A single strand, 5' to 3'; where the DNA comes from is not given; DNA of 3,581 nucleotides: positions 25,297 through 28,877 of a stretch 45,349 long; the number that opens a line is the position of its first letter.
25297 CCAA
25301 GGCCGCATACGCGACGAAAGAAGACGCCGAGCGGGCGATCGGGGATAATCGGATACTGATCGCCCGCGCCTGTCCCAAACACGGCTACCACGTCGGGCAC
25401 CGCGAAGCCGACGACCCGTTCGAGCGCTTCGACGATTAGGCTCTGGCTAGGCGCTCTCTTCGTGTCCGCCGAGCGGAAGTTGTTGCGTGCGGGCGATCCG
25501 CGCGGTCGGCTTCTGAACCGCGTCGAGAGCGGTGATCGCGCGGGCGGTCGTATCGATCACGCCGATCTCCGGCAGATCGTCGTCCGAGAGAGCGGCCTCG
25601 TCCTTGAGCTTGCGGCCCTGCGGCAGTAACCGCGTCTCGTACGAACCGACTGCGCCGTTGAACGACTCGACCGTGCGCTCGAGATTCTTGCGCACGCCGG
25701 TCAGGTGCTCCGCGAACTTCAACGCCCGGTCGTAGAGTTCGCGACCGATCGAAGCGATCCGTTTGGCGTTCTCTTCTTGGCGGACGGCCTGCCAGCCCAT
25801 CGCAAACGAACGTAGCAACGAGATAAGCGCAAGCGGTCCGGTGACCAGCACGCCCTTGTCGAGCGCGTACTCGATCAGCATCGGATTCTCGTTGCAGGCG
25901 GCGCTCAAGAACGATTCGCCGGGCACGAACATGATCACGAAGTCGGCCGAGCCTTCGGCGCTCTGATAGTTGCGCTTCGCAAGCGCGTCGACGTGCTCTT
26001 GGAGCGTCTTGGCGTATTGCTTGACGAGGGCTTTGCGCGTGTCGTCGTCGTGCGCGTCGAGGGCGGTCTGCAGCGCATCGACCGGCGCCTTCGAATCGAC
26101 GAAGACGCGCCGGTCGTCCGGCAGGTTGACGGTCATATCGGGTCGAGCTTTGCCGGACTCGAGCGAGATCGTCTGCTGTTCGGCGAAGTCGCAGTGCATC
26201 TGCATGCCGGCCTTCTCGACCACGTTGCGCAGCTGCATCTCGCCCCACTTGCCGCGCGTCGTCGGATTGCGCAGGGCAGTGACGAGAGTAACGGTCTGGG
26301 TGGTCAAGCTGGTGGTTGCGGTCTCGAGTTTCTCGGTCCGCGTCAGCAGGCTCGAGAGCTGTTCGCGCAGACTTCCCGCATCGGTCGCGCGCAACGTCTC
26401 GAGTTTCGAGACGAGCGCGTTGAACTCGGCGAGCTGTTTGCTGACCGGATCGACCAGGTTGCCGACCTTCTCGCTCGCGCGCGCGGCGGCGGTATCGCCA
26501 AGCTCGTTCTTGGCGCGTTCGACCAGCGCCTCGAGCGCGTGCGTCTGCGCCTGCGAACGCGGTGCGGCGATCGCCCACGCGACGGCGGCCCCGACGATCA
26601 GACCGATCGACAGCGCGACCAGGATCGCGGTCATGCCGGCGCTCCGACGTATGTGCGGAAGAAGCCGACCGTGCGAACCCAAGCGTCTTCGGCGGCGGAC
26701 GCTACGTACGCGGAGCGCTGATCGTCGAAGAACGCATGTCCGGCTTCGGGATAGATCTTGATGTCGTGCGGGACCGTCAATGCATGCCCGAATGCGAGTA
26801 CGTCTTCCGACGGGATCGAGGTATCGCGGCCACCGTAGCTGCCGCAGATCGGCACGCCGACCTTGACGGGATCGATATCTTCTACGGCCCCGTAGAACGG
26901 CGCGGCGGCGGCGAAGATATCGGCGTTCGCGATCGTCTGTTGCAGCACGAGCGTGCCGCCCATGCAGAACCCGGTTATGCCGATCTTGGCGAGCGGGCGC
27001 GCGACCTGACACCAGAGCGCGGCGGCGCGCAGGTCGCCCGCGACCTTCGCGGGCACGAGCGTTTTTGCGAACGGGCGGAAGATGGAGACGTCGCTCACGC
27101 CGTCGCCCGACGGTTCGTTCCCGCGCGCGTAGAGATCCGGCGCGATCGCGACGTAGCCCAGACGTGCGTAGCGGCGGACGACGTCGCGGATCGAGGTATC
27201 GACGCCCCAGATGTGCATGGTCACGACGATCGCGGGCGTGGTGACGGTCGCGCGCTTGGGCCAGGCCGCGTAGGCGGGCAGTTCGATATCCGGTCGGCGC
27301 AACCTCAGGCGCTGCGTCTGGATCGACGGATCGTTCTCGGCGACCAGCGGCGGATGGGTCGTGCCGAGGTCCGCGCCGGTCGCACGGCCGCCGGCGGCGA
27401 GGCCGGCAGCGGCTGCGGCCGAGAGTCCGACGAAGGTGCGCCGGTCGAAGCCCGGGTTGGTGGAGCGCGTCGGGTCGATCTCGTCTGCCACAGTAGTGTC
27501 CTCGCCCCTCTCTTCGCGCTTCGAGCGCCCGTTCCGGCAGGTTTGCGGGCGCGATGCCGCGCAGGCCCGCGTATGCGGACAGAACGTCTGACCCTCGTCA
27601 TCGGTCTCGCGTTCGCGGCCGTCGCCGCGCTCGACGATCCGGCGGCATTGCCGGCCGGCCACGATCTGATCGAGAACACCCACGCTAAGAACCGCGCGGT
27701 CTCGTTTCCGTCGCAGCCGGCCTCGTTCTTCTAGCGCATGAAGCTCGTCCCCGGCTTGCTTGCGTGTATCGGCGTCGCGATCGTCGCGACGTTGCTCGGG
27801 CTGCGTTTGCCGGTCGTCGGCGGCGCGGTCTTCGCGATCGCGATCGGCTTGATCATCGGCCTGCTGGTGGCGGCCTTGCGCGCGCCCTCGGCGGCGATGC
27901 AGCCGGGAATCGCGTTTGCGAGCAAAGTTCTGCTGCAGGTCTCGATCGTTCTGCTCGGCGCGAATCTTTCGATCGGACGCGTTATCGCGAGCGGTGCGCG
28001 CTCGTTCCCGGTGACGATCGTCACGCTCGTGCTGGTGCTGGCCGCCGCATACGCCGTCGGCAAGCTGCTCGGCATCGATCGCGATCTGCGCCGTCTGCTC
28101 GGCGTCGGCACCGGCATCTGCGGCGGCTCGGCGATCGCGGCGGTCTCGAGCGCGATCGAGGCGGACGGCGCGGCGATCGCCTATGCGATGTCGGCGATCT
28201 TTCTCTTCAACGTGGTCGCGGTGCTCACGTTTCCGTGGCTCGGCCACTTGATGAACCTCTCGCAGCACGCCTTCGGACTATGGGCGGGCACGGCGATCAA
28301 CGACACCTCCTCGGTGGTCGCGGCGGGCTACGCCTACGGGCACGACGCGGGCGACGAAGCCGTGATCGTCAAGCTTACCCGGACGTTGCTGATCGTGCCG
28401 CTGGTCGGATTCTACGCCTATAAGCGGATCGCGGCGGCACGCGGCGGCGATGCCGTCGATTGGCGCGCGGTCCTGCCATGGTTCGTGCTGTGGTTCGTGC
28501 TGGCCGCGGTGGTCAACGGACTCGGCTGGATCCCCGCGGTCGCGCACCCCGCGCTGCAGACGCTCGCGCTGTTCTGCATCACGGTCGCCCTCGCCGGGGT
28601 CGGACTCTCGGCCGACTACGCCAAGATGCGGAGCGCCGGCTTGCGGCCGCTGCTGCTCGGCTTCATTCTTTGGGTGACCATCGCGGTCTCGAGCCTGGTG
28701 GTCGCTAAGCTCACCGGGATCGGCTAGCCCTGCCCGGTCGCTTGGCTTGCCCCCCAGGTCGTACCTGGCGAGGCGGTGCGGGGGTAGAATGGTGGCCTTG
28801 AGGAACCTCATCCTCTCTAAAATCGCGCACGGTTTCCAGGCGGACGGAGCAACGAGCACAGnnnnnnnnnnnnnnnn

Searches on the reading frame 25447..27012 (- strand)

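Call 62: search_protein_families(library=pfam, proteins=[window:25447-27012:-], max_evalue=0.00001)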
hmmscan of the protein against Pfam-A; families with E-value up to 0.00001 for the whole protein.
window:25447-27012:- (521 aa): 1 family
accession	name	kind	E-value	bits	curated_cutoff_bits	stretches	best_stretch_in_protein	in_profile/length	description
PF02646.22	RmuC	-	1.2e-83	281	26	1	182-472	2-284/291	RmuC family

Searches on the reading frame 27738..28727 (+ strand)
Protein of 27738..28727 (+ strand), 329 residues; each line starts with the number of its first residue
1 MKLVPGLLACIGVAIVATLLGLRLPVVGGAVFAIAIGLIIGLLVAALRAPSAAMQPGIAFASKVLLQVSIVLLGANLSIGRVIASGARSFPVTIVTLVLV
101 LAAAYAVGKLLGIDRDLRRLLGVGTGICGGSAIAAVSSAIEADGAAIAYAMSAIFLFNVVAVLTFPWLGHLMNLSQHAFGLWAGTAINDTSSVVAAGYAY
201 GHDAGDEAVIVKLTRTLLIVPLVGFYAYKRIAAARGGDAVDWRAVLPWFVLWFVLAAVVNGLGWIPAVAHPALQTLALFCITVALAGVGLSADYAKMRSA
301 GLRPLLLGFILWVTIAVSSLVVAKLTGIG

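Call 62: search_protein_families(library=pfam, proteins=[window:27738-28727:+], max_evalue=0.00001)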
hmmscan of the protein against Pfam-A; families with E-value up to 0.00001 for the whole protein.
window:27738-28727:+ (329 aa): 1 family
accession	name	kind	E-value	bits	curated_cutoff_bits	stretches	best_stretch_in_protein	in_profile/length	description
PF03601.19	Cons_hypoth698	-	7.6e-70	235.7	24.5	1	5-307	1-303/304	Conserved hypothetical protein 698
